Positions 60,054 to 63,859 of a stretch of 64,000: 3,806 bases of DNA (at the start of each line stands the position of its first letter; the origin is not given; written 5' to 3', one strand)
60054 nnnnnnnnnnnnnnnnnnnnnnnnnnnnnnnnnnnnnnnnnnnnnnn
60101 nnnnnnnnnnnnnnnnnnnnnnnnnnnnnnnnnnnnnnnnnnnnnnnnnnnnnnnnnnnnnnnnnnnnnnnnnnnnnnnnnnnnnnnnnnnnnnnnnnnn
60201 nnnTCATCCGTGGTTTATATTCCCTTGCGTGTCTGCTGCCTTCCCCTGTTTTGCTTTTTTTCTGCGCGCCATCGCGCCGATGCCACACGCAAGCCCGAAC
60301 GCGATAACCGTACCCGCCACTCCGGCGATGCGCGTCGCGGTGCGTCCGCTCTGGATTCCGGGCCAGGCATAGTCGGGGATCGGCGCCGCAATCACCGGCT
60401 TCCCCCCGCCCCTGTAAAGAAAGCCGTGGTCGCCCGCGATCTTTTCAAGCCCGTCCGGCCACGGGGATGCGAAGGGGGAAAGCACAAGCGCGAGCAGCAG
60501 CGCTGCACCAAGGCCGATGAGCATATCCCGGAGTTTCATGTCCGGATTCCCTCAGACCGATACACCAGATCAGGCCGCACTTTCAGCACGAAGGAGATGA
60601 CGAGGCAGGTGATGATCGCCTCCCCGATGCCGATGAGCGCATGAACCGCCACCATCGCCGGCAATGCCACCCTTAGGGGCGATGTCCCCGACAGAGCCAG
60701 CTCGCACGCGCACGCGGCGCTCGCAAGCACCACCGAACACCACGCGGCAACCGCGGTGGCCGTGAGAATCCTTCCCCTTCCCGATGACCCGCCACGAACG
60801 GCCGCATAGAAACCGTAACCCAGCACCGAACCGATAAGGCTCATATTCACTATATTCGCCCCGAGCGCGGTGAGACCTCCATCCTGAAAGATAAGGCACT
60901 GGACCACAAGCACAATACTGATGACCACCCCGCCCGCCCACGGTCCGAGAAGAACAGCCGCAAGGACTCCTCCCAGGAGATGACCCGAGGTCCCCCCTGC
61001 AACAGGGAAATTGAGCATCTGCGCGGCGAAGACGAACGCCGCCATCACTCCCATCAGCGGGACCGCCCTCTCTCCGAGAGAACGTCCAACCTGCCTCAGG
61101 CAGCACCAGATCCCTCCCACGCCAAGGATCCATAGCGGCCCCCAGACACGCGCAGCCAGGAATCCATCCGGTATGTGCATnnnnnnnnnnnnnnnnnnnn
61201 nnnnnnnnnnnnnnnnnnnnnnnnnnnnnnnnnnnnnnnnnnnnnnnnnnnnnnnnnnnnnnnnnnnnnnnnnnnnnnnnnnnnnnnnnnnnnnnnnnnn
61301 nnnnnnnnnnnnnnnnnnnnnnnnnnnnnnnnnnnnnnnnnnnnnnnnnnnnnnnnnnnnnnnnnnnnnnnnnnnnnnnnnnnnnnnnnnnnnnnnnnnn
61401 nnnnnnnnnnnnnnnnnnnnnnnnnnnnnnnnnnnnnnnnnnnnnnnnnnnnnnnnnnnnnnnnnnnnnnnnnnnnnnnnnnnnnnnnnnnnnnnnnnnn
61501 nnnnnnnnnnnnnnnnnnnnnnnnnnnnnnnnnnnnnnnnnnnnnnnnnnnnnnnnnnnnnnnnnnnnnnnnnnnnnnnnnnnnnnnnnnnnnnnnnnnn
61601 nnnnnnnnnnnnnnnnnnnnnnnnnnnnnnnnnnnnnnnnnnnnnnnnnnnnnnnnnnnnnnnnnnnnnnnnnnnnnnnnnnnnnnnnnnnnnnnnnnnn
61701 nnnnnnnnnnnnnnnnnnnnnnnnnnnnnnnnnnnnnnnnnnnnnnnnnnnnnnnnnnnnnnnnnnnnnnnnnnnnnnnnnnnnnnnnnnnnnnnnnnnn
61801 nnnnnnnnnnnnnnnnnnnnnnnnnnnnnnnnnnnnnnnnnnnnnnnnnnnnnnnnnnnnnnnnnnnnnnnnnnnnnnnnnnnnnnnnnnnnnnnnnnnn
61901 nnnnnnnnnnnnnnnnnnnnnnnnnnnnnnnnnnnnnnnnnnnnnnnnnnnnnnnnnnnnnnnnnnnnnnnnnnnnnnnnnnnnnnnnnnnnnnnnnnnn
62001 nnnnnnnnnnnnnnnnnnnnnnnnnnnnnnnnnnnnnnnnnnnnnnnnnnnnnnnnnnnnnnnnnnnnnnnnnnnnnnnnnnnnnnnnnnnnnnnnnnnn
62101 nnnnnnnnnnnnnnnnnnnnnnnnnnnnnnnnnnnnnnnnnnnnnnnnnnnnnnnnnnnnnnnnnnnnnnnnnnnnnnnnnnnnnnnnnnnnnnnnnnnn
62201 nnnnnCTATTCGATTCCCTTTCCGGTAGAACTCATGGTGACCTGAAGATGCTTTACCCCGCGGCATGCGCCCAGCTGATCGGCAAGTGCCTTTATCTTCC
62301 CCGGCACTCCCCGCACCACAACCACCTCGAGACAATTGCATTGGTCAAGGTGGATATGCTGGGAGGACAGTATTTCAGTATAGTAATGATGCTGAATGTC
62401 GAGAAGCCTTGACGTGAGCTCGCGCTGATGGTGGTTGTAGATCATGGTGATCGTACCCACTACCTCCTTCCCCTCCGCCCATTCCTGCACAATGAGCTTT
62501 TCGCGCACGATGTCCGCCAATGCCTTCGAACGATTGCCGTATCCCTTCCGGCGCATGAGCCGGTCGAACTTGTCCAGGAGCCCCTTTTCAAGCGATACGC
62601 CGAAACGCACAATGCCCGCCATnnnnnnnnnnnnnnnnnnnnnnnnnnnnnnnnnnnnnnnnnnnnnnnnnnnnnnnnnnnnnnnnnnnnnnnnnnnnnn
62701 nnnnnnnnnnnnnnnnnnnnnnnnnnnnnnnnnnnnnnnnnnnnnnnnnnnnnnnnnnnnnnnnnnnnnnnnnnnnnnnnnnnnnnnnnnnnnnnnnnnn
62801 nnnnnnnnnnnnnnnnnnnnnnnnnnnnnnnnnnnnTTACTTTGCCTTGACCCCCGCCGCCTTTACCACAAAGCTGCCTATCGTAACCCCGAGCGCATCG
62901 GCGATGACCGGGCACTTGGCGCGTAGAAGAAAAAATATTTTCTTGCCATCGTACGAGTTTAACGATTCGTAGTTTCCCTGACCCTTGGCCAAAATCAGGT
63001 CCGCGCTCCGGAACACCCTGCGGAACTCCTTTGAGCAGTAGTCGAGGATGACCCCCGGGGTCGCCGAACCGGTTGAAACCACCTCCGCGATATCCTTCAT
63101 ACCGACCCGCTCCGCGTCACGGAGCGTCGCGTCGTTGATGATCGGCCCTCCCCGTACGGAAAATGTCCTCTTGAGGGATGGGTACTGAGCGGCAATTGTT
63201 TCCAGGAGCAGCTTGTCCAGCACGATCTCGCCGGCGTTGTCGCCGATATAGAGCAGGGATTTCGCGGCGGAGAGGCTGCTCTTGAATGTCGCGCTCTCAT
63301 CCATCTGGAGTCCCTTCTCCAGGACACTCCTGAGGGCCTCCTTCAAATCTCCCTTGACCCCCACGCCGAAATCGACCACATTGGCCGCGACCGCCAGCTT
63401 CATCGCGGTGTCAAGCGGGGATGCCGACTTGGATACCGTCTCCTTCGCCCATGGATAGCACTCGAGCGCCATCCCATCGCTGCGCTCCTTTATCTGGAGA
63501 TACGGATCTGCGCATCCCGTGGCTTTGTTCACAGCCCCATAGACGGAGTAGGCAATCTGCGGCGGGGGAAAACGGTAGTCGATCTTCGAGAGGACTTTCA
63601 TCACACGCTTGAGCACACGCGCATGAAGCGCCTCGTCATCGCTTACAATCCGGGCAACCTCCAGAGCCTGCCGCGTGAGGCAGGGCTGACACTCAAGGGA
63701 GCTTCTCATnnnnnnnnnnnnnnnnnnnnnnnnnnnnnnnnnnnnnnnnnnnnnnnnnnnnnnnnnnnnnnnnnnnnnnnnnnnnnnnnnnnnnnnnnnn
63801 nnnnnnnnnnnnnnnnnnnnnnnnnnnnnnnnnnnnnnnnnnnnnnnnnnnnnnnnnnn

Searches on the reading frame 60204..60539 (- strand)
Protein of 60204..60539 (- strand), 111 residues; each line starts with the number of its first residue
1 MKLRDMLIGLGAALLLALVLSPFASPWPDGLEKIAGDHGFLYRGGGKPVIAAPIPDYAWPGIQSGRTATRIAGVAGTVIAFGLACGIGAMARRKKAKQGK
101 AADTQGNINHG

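Call 5: search_protein_families(library=pfam, proteins=[window:60204-60539:-], max_evalue=0.01)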
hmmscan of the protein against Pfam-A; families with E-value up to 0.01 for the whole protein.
window:60204-60539:- (111 aa): 1 family
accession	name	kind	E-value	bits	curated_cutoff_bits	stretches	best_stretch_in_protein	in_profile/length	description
PF13190.11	PDGLE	-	2.2e-16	60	27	1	6-93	4-102/102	PDGLE domain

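Call 6: search_protein_families(library=ncbifam, proteins=[window:60204-60539:-], max_evalue=0.01)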
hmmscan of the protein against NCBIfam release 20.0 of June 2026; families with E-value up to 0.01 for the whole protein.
window:60204-60539:- (111 aa): 4 families
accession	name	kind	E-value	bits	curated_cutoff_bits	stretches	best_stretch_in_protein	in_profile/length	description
NF004932.0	PRK06287.1-3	equivalog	1e-13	51.6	191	1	6-99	9-100/105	cobalt transport protein CbiN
NF004931.0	PRK06287.1-2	equivalog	3.7e-07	30.3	142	1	49-96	60-105/107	cobalt transport protein CbiN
NF004934.0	PRK06287.1-5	equivalog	5.2e-07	29.8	115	1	7-92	10-97/99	cobalt transport protein CbiN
NF004930.0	PRK06287.1-1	subfamily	3e-06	27.1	142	1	6-91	7-105/110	cobalt transport protein CbiN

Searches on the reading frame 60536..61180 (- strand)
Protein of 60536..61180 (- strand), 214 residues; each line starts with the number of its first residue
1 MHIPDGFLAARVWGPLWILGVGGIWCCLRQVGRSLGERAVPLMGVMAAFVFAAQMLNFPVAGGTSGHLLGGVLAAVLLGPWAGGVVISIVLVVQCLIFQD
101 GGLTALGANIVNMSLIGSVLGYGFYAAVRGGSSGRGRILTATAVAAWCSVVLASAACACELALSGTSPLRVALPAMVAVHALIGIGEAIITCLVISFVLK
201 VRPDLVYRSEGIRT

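Call 5: search_protein_families(library=pfam, proteins=[window:60536-61180:-], max_evalue=0.01)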
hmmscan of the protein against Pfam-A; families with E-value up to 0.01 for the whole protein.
window:60536-61180:- (214 aa): 1 family
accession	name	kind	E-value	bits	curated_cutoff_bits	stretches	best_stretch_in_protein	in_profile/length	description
PF01891.21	CbiM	-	3.6e-64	216.8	23.1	1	2-205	1-205/205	Cobalt uptake substrate-specific transmembrane region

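Call 6: search_protein_families(library=ncbifam, proteins=[window:60536-61180:-], max_evalue=0.01)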
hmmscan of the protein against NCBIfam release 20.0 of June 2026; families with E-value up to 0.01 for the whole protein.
window:60536-61180:- (214 aa): 12 families
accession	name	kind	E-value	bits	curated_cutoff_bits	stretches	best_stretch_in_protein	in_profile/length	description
NF004902.0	PRK06265.1-1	equivalog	1.1e-57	195.2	219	1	1-210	1-207/213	cobalt transporter CbiM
NF008873.0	PRK11909.1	equivalog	5.2e-46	157.3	225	1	1-208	1-220/230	cobalt transporter CbiM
NF005598.0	PRK07331.1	equivalog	8e-45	153.6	401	1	1-210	1-224/323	cobalt transporter CbiM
NF006184.0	PRK08319.1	equivalog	3.3e-29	102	180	1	1-209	1-215/224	energy-coupling factor ABC transporter permease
NF004905.0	PRK06265.1-5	equivalog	2.3e-24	86.7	173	1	1-208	1-199/205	cobalt transporter CbiM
TIGR00123.1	cbiM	equivalog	2.4e-20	73.4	184.15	1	1-206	1-212/214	cobalt ECF transporter S component CbiM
NF004903.0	PRK06265.1-3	equivalog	2.8e-19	69.4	193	1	1-209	2-201/211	cobalt transporter CbiM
NF004907.0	PRK06265.2-2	subfamily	4.8e-18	65.5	200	1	1-207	21-218/221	cobalt transporter CbiM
NF004909.0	PRK06265.2-5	equivalog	5.3e-17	62.5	172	1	1-206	1-194/196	cobalt transporter CbiM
NF004906.0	PRK06265.2-1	equivalog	9.8e-17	61.6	205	1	1-206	1-209/212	cobalt transporter CbiM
NF004908.0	PRK06265.2-3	equivalog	1.2e-12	48.2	205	1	1-208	1-199/211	cobalt transporter CbiM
NF004904.0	PRK06265.1-4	equivalog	8.7e-11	41.9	172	1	1-209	1-202/206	cobalt transporter CbiM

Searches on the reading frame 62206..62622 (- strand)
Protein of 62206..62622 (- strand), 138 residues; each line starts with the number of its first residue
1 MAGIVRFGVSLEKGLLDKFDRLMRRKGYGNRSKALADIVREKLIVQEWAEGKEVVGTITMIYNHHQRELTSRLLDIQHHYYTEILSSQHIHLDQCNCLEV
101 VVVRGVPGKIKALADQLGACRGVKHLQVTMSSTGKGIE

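Call 5: search_protein_families(library=pfam, proteins=[window:62206-62622:-], max_evalue=0.01)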
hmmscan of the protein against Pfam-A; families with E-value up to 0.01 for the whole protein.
window:62206-62622:- (138 aa): 1 family
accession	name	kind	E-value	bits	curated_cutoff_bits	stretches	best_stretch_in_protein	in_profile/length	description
PF08753.17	NikR_C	-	1.9e-30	105.3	22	1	55-130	1-76/77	NikR C terminal nickel binding domain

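Call 6: search_protein_families(library=ncbifam, proteins=[window:62206-62622:-], max_evalue=0.01)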
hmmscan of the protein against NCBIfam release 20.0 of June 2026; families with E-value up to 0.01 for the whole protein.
window:62206-62622:- (138 aa): 5 families
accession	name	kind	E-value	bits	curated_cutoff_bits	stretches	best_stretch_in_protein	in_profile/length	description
NF003381.0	PRK04460.1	equivalog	1.3e-51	174.4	105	1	1-137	1-138/139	nickel-responsive transcriptional regulator NikR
NF001884.0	PRK00630.1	subfamily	1.8e-40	138.4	119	1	3-133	9-143/148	nickel responsive regulator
NF002169.0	PRK01002.1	subfamily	1.6e-38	131.8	111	1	4-137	4-139/141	nickel responsive regulator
NF002815.0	PRK02967.1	equivalog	5.8e-34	117.1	83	1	6-130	3-129/139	nickel-responsive transcriptional regulator NikR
TIGR02793.1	nikR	equivalog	2.7e-28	98.8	175.45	1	6-129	2-126/129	nickel-responsive transcriptional regulator NikR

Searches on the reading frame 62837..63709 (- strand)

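Call 5: search_protein_families(library=pfam, proteins=[window:62837-63709:-], max_evalue=0.01)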
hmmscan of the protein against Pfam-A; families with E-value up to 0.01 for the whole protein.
window:62837-63709:- (290 aa): 1 family
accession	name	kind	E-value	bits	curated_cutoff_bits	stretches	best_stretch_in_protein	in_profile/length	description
PF01937.24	ARMT1-like_dom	-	1.2e-63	215.7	25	1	6-278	4-308/311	Damage-control phosphatase ARMT1-like domain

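Call 6: search_protein_families(library=ncbifam, proteins=[window:62837-63709:-], max_evalue=0.01)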
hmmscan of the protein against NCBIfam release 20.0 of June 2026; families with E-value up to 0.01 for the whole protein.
window:62837-63709:- (290 aa): 2 families
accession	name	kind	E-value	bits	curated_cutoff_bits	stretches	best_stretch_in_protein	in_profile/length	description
NF040824.1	damage_ctl_Phtase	equivalog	8.5e-64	215.7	440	1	1-282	1-281/282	damage-control phosphatase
NF041594.1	dam_ctlPhtase_Archglob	equivalog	2e-49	168.5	500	1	1-283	1-285/287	damage-control phosphatase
